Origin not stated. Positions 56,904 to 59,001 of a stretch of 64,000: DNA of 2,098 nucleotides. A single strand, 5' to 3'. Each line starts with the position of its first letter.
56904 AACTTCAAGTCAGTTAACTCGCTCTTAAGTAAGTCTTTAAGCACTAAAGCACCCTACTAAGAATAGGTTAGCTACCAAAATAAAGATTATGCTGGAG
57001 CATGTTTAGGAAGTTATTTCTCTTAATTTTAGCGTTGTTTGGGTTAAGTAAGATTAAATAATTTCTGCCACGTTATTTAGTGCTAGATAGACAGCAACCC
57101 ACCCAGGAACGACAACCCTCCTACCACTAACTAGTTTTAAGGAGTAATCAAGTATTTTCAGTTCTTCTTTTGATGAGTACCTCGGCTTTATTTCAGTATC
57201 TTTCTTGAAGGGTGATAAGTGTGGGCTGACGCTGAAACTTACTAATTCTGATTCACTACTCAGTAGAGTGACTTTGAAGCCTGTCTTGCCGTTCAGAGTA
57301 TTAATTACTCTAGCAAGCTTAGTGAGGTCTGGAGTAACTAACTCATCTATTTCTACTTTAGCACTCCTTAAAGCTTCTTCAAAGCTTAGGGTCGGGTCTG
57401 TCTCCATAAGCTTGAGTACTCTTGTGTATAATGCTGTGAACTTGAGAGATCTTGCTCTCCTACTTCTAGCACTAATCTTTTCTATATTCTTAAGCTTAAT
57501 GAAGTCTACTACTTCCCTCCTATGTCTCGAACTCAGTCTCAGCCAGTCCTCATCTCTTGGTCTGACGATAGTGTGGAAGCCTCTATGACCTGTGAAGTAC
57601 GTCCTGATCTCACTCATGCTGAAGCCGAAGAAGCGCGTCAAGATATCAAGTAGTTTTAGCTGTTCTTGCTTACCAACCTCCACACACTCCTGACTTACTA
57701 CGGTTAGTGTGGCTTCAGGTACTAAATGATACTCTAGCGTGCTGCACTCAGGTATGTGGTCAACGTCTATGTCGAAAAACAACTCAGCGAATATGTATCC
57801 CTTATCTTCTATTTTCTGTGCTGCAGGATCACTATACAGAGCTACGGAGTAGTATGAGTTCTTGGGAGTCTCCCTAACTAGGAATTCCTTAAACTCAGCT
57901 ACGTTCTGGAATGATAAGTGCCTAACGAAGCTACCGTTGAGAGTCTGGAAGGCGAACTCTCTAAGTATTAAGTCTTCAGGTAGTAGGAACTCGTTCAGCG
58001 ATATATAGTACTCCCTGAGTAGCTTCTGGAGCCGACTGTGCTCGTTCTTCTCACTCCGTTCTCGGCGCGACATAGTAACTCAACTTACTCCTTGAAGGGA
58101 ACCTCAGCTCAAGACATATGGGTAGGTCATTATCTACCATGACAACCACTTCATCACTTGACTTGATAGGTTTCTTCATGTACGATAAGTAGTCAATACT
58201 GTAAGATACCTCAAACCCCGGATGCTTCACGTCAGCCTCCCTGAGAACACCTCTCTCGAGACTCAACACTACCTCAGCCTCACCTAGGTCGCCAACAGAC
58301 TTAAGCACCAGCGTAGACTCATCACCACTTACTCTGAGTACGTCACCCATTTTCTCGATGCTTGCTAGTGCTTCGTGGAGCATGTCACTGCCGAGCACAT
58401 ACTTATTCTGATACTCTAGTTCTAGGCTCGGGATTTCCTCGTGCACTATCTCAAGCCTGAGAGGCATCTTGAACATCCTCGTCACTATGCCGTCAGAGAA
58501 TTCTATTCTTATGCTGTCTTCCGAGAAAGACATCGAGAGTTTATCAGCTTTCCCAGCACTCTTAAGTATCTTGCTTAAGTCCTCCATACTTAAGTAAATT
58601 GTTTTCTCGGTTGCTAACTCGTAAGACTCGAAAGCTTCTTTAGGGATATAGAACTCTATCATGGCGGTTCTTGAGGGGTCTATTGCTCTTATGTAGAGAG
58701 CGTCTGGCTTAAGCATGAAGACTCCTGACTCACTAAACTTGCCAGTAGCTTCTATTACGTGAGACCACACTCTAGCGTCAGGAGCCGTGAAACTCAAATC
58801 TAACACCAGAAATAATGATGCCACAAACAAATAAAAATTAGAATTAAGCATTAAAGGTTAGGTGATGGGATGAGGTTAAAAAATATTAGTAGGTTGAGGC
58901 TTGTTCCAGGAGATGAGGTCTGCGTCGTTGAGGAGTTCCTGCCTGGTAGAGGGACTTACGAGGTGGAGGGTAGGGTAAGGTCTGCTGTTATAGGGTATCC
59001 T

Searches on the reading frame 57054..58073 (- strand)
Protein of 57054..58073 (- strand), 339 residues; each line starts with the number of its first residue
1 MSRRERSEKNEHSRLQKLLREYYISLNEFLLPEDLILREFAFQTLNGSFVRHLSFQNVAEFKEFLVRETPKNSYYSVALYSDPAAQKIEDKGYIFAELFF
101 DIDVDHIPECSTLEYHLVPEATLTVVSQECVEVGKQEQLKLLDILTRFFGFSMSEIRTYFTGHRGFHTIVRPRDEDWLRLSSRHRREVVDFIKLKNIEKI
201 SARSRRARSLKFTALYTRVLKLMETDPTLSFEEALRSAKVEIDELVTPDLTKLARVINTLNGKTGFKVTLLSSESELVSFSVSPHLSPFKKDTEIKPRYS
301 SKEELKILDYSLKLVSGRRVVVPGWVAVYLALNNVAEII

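Call 79: search_protein_families(library=pfam, proteins=[window:57054-58073:-], max_evalue=0.00001)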
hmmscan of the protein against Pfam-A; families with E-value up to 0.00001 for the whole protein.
window:57054-58073:- (339 aa): 1 family
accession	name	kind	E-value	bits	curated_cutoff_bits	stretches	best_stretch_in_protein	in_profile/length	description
PF01896.25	DNA_primase_S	-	3.4e-10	41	26.8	1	100-268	1-157/163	DNA primase small subunit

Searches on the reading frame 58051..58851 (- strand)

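Call 79: search_protein_families(library=pfam, proteins=[window:58051-58851:-], max_evalue=0.00001)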
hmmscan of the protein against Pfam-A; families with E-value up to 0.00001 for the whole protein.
window:58051-58851:- (266 aa): 2 families
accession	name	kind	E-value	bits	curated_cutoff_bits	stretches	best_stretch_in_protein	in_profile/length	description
PF00705.23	PCNA_N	-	1.2e-09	38.4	20.3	1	26-118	9-103/127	Proliferating cell nuclear antigen, N-terminal domain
PF02144.21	Rad1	-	2.7e-09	36.9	24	1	32-241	15-247/257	Repair protein Rad1/Rec1/Rad17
